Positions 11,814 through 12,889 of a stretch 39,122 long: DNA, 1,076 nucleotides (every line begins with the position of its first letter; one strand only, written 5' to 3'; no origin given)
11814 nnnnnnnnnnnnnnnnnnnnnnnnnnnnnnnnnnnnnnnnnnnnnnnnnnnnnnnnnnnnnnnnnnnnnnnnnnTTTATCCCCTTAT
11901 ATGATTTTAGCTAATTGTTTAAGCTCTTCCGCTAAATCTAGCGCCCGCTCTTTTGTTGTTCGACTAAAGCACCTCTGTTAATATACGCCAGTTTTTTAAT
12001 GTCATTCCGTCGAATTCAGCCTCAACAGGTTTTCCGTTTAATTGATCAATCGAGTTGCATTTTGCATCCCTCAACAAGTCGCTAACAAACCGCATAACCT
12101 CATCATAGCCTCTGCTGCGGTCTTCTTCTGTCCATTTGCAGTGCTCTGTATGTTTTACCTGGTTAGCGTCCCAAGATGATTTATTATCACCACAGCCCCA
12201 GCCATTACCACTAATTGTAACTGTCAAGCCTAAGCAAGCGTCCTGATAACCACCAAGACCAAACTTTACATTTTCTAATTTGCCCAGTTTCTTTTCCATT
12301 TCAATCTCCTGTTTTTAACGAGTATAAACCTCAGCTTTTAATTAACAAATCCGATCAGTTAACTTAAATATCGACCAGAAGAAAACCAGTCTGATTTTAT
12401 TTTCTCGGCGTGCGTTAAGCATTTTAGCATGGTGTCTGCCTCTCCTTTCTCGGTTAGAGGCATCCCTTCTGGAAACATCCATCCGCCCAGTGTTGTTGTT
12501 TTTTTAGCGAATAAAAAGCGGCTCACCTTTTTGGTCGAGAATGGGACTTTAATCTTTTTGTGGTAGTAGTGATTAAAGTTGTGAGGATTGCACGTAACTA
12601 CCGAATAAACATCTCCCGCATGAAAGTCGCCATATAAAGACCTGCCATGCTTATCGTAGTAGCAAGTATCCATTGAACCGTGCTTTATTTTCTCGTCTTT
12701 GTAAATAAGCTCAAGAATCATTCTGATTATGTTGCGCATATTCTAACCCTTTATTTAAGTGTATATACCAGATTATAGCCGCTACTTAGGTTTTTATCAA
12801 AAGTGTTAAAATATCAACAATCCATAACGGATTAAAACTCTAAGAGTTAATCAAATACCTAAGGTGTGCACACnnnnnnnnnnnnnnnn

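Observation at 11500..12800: Four-gene leftward island with its own consensus promoter interrupts the head-morphogenesis module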

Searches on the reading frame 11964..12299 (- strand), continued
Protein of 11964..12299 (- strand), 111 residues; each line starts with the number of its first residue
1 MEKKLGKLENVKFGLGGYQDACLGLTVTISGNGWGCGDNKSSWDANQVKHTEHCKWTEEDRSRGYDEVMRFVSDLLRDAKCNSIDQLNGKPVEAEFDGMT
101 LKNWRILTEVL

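Call 70: find_encoding_contigs(protein=P0016, flank=6000, max_places=2)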
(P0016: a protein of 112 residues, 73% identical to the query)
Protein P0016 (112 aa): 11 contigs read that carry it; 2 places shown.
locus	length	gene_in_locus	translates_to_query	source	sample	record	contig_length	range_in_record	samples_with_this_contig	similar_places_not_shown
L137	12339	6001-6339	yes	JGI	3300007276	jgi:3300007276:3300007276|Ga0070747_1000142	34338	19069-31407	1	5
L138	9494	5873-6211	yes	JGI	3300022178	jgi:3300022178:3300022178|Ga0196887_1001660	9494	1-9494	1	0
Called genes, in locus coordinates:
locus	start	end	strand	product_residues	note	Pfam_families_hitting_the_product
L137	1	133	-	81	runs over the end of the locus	-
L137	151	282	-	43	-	-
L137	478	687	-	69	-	-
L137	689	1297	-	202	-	-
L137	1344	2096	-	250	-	-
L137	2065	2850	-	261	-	PF07120:DUF1376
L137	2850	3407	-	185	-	PF13392:HNH_3, PF00847:AP2 (weak)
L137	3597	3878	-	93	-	-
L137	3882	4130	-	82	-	-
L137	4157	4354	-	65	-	-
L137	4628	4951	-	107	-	-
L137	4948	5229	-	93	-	-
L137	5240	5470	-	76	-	-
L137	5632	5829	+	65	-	-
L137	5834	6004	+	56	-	-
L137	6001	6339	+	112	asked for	-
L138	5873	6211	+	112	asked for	-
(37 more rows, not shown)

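Call 85: list_cluster_members(proteins=[window:11503-11694:-, window:11708-11881:-, window:11964-12299:-, P0001])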
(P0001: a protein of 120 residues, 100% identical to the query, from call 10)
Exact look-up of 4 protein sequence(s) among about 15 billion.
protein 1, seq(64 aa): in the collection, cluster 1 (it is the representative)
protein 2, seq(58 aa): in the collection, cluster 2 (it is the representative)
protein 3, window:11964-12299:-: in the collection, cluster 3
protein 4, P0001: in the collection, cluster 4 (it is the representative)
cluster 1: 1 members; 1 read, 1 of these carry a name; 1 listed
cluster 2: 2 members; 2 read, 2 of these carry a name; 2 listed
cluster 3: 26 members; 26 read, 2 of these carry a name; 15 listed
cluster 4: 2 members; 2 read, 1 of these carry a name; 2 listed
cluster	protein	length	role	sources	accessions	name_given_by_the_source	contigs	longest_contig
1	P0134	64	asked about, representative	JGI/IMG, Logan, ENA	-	uncharacterized membrane protein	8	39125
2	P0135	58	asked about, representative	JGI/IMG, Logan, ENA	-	hypothetical protein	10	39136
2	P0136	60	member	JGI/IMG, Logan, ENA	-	hypothetical protein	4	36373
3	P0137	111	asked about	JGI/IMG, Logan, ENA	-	hypothetical protein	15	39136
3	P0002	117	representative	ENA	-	-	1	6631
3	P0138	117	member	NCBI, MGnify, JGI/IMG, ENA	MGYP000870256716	CR=1 FL=1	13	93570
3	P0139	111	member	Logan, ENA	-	-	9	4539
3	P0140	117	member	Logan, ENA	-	-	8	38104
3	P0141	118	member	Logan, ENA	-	-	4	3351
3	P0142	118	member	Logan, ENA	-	-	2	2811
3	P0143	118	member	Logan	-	-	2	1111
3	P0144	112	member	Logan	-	-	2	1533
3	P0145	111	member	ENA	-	-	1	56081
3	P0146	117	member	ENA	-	-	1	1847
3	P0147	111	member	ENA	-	-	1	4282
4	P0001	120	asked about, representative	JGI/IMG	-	hypothetical protein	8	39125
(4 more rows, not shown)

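Call 100: find_related_loci(query=A2, collection=genome_contigs, flank=5000)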
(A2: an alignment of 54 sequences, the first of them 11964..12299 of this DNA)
Query A2 (111 aa) in genome_contigs; peptide patterns used: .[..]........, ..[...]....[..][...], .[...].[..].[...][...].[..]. (x = any residue, [..] = any of these).
61 stretches matched a pattern; 6 encode a relative of the query (tblastn E <= 1e-3); 6 distinct loci.
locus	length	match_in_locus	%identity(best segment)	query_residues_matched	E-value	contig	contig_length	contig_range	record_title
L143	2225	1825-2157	68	1-111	4e-51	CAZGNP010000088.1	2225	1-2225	MAG TPA_asm: uncultured Aquiluna sp. isolate SRP193358_co1_363 genome assembly, contig: NODE_163598_length_2225_cov_8.65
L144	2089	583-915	58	1-111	6e-45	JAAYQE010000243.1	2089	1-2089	MAG: Syntrophomonadaceae bacterium isolate AS22ysBPME_318 127360_AS22, whole genome shotgun sequence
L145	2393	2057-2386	60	1-111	2e-42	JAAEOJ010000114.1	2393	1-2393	MAG: Mycoplasma sp. isolate Cca_4 CcaG_CONTIG1089702, whole genome shotgun sequence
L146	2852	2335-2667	52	1-111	1e-38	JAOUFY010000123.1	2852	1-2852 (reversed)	MAG: Spirochaetia bacterium isolate 4_1_July_SF_Bin56 4_1_July_SF_Bin56_scaffold_25156_c1, whole genome shotgun sequence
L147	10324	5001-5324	50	1-110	5e-31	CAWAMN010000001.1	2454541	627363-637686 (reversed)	MAG: uncultured Gammaproteobacteria bacterium isolate MFD01721.bin.1.18 genome assembly, contig: contig_14296, whole gen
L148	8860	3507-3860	36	1-111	1e-15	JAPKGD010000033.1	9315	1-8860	MAG: Bdellovibrionales bacterium isolate PDA_C_MAG.6 MAG.6_33, whole genome shotgun sequence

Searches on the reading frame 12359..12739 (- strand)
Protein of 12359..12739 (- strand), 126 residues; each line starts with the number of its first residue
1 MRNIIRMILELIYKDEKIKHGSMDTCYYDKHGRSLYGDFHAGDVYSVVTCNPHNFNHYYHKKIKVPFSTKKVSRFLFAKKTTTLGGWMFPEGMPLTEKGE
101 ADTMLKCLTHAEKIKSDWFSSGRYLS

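Call 3: search_protein_families(library=pfam, proteins=[window:12359-12739:-], max_evalue=1)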
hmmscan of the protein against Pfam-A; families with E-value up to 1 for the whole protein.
window:12359-12739:- (126 aa): 0 families

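Call 4: search_protein_families(library=phrogs, proteins=[window:12359-12739:-], max_evalue=1)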
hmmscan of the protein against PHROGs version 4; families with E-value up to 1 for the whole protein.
window:12359-12739:- (126 aa): 0 families

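Call 10: find_homologous_proteins(query=window:12359-12739:-)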
Query window:12359-12739:- (126 aa): 1 proteins with E <= 0.001 among 26 candidates.
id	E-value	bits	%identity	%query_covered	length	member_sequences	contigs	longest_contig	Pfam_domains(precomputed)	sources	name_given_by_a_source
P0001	5.5e-79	280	100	95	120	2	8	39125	-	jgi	jgi:hypothetical protein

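Call 25: search_dna_similar(query=window:12359-12739:-, collection=phages, mode=protein, max_evalue=1)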
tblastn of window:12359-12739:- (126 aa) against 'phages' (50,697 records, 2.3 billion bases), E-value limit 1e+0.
Records with a match: 1; places in all: 1; records where one place covers at least 80% of the query: 0.
Best place of each record, by identity: <60% 1.
By first word of the organism name: Vibrio 1.
By host as written in the record: Vibrio sp. 1.
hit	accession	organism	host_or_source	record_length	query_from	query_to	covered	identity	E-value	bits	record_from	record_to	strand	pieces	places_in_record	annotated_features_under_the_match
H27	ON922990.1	Vibrio phage VPMCC14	Vibrio sp.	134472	28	118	72%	34.7%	2e-5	48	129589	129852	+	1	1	hypothetical protein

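Call 26: find_encoding_contigs(protein=P0001, flank=8000, max_places=8)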
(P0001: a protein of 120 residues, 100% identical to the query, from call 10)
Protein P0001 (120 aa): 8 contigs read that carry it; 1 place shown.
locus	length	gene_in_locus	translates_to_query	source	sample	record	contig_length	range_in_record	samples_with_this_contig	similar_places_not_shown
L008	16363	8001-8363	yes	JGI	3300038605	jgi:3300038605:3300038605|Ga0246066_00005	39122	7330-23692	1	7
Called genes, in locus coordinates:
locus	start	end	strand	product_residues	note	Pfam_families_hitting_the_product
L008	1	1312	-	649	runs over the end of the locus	-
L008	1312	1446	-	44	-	-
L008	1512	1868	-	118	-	-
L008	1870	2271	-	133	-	PF06199:Phage_tail_2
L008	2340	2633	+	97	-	-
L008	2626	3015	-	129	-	PF11367:Tail_completion_gp17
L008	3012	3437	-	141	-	-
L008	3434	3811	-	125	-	PF05521:Phage_HCP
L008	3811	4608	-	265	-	PF20557:DnaT_2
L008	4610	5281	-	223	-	-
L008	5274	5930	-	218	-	-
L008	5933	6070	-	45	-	-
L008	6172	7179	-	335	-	PF20036:Gp13-like (weak)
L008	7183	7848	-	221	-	-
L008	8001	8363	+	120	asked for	-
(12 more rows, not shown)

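Call 27: get_annotated_region(hit=H27, flank=3000)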
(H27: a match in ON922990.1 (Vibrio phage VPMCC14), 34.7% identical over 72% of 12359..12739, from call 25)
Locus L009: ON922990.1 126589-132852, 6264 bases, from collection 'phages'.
description: Vibrio phage VPMCC14, complete genome.
organism: Vibrio phage VPMCC14 (NCBI taxid 2968382)
taxonomy: Viruses; Duplodnaviria; Heunggongvirae; Uroviricota; Caudoviricetes
host: Vibrio sp.; source: environmental sample; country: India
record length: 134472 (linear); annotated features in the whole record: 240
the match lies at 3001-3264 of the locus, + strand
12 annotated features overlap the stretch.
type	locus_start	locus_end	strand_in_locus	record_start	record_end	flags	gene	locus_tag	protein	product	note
CDS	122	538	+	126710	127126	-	-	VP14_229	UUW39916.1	putative DNA polymerase III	-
CDS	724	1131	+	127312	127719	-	-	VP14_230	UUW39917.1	putative DNA polymerase IV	-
CDS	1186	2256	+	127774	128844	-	-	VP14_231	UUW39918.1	putative DNA polymerase/3'-5' exonuclease domain V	-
CDS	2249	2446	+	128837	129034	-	-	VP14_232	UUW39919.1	hypothetical protein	-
CDS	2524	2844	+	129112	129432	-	-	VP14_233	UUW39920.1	hypothetical protein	-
CDS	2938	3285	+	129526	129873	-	-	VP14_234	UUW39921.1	hypothetical protein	-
CDS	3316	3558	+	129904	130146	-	-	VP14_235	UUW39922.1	hypothetical protein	-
CDS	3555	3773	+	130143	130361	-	-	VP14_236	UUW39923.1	hypothetical protein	-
CDS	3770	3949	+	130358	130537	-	-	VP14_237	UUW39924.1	hypothetical protein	-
CDS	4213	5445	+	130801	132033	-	-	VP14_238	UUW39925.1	hypothetical protein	-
CDS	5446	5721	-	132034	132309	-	-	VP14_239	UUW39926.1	hypothetical protein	-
CDS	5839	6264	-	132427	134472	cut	-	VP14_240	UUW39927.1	hypothetical protein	-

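Call 35: search_protein_representatives(protein=window:12359-12739:-)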
Query: 126 residues. Proteins with E-value up to 0.001 (for the whole library): 7; up to 1e-10: 2; up to 1e-30: 1. The best 7 are listed.
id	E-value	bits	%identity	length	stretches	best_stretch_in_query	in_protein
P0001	1.8e-79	280.2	100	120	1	7-126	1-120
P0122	2.3e-11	59.9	26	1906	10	19-78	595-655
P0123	1.4e-07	47.7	37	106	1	6-83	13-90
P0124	9.3e-06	41.8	39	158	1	38-125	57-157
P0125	1.9e-05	40.8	37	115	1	27-120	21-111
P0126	6.6e-05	39.1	42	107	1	27-119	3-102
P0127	2.4e-04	37.2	35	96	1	41-118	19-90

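Call 41: find_homologous_proteins(query=A3, max_evalue=0.01)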
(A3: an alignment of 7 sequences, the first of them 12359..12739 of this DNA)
Query A3 (7 sequences) (126 aa, profile of the alignment): 12 proteins with E <= 0.01 among 349 candidates.
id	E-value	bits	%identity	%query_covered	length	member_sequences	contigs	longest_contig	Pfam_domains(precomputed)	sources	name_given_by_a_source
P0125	1.6e-48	181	35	75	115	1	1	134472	-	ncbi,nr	ncbi:hypothetical protein VP14_234 [Vibrio phage VPMCC14]|nr:hypothetical protein VP14_234 [Vibrio p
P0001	3.9e-42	161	100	95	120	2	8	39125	-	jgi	jgi:hypothetical protein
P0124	4.9e-41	157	33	70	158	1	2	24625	-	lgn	-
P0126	3.4e-36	142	36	73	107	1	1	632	-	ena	-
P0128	6.2e-35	138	36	72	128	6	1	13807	-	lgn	-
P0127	3.3e-33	132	33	62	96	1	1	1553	-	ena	-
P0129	3.1e-31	126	35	73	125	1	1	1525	-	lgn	-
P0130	1.6e-29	120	39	74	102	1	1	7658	-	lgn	-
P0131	3.4e-28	116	34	73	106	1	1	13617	-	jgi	jgi:hypothetical protein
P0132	2.0e-26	110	33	75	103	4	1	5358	-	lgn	-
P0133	1.3e-23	101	36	73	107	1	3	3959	-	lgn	-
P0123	3.1e-21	93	38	61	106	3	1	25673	-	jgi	jgi:hypothetical protein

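Call 44: search_solved_structures(query=A4, max_evalue=10)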
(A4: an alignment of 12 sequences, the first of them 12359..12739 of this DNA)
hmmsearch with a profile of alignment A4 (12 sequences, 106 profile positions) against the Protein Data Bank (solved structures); distinct sequences matched with E-value up to 10: 0.

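Call 45: find_encoding_contigs(protein=P0123, flank=6000, max_places=2)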
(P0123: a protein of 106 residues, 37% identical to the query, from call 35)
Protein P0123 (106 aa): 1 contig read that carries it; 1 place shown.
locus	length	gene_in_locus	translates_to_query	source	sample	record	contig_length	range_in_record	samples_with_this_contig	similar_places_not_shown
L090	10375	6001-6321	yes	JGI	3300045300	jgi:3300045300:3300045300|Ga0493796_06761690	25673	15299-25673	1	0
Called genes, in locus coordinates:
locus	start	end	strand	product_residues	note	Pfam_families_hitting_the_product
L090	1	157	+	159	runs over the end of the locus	-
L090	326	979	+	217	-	-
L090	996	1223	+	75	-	-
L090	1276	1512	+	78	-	-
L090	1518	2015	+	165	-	-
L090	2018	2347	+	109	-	-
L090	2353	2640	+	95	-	-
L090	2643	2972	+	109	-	-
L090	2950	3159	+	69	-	-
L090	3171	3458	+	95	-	-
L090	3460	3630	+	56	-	-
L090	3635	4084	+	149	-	-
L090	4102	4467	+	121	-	-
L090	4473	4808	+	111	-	-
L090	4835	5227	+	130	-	-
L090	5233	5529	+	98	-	-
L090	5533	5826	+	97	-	-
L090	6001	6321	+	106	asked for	-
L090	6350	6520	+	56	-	-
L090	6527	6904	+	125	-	PF14354:Lar_restr_allev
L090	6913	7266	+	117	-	-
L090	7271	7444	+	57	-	-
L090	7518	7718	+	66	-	-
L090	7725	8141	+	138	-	-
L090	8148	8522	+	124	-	-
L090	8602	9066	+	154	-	-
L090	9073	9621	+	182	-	-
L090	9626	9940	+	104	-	-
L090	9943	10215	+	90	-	-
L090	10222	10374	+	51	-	?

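Call 46: find_encoding_contigs(protein=P0124, flank=6000, max_places=2)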
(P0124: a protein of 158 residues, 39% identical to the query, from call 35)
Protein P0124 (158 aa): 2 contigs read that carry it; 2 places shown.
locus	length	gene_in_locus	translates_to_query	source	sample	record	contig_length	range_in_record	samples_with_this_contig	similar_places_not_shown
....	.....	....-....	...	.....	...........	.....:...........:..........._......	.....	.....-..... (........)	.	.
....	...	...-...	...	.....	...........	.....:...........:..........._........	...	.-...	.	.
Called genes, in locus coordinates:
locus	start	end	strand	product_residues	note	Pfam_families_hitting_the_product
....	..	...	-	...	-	-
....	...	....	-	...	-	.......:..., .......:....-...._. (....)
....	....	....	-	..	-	-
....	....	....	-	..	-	-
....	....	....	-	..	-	-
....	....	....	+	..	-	-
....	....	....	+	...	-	-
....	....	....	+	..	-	-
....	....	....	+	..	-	-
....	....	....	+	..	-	-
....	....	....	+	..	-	-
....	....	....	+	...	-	-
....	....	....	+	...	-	-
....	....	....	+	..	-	-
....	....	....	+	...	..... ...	-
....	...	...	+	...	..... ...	-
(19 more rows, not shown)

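Call 52: predict_structure(alignment_id=A4)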
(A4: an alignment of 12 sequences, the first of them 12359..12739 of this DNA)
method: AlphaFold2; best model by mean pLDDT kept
length: 126 residues; sequences in the alignment: 12
mean_pLDDT: 66.8   pTM: 0.54
mean pLDDT of the five models: 66.8, 66.7, 66.6, 65.5, 65.6
residues with pLDDT >= 90: 0; 70-90: 66; 50-70: 32; < 50: 28
segments of 3 or more residues with pLDDT < 50: 12-22, 90-100, 122-126
pLDDT, mean of each block of 10 residues (from residue 1): 56 43 73 80 83 80 83 81 60 43 65 68 44
secondary structure, 60 per line:
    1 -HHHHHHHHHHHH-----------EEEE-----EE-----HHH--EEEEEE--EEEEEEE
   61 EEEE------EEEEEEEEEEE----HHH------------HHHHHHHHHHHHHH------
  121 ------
elements in order: H2-13 E25-28 E46-51 E54-64 E71-81 H101-114

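Call 54: search_protein_families(library=padloc, proteins=[window:12359-12739:-], max_evalue=1)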
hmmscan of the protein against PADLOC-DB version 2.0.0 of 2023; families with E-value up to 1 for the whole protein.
window:12359-12739:- (126 aa): 0 families

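Call 55: search_protein_families(library=ncbifam, proteins=[window:12359-12739:-], max_evalue=1)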
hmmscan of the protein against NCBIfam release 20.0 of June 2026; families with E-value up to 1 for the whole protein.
window:12359-12739:- (126 aa): 1 family
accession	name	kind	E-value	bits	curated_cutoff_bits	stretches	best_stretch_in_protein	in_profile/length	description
NF041379.1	OS_HP4_CYCXC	equivalog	0.1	12.6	90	1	15-33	38-56/90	CYCXC family (seleno)protein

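Call 57: fold_search(model_id=the predicted structure, library=pdb)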
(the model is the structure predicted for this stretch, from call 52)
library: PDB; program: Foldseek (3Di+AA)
matches with E <= 10: 559; with E <= 0.001: 0
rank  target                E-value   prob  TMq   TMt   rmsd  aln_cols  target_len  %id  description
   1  9nz5_D                3.1e-01  0.47  0.27  0.18   7.8        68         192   12  MERSmut-CoV M protein dimer in complex with FAb B (released 2025-10-29)
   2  9ctu_A                3.3e-01  0.51  0.27  0.19   8.2        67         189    9  Cryo-EM structure of SARS-CoV-2 M (short conformation)bound to C1P (released 2024-11-06)
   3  4s3h_C                4.5e-01  0.35  0.24  0.32   7.1        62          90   14  Crystal structure of S. pombe Mdb1 FHA domain (released 2015-07-22)
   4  9nk3                  5.0e-01  0.10  0.23  0.20  15.6       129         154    8  Prenylated-FMN maturase PhdC E45A mutant from Mycolicibacterium fortuitum (apo) (released 2026-02-18)
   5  6n7x_M                5.0e-01  0.06  0.17  0.21  16.8        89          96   17  S. cerevisiae U1 snRNP (released 2019-07-24)
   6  6yfr_AA               5.4e-01  0.08  0.20  0.20  12.7       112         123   11  Virus-like particle of bacteriophage NT-391 (released 2020-09-02)
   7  4s3h_A                5.7e-01  0.23  0.23  0.32   7.0        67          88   12  Crystal structure of S. pombe Mdb1 FHA domain (released 2015-07-22)
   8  3jb9_G                5.7e-01  0.04  0.15  0.18   7.3        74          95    9  Cryo-EM structure of the yeast spliceosome at 3.6 angstrom resolution (released 2015-09-23)
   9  5zwn_c                6.9e-01  0.05  0.17  0.20  16.7        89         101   17  Cryo-EM structure of the yeast pre-B complex at an average resolution of 3.3 angstrom (Part II: U1 snRNP region) (released 2018-08-29)
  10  8ctk_A                8.3e-01  0.23  0.24  0.17   7.9        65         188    9  Cryo-EM structure of SARS-CoV-2 M protein in a lipid nanodisc (released 2022-06-22)
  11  6em1_5                8.8e-01  0.14  0.24  0.09  11.9        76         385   13  State C (Nsa1-TAP Flag-Ytm1) - Visualizing the assembly pathway of nucleolar pre-60S ribosomes (released 2017-12-27)
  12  6eri_AR               8.8e-01  0.04  0.15  0.12  16.9       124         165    8  Structure of the chloroplast ribosome with chl-RRF and hibernation-promoting factor (released 2018-04-18)
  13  6fkn_B                9.4e-01  0.28  0.26  0.08   6.9        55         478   16  Drosophila Plexin A in complex with Semaphorin 1b (released 2019-02-06)
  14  4ydz_A                9.4e-01  0.25  0.19  0.18   3.7        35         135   17  Stress-induced protein 1 from Caenorhabditis elegans (released 2015-06-10)
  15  9lvj_B                9.4e-01  0.16  0.19  0.04   6.4        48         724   14  Cryo-EM structure of Sestrin2 bound human GATOR2 complex (released 2025-08-13)
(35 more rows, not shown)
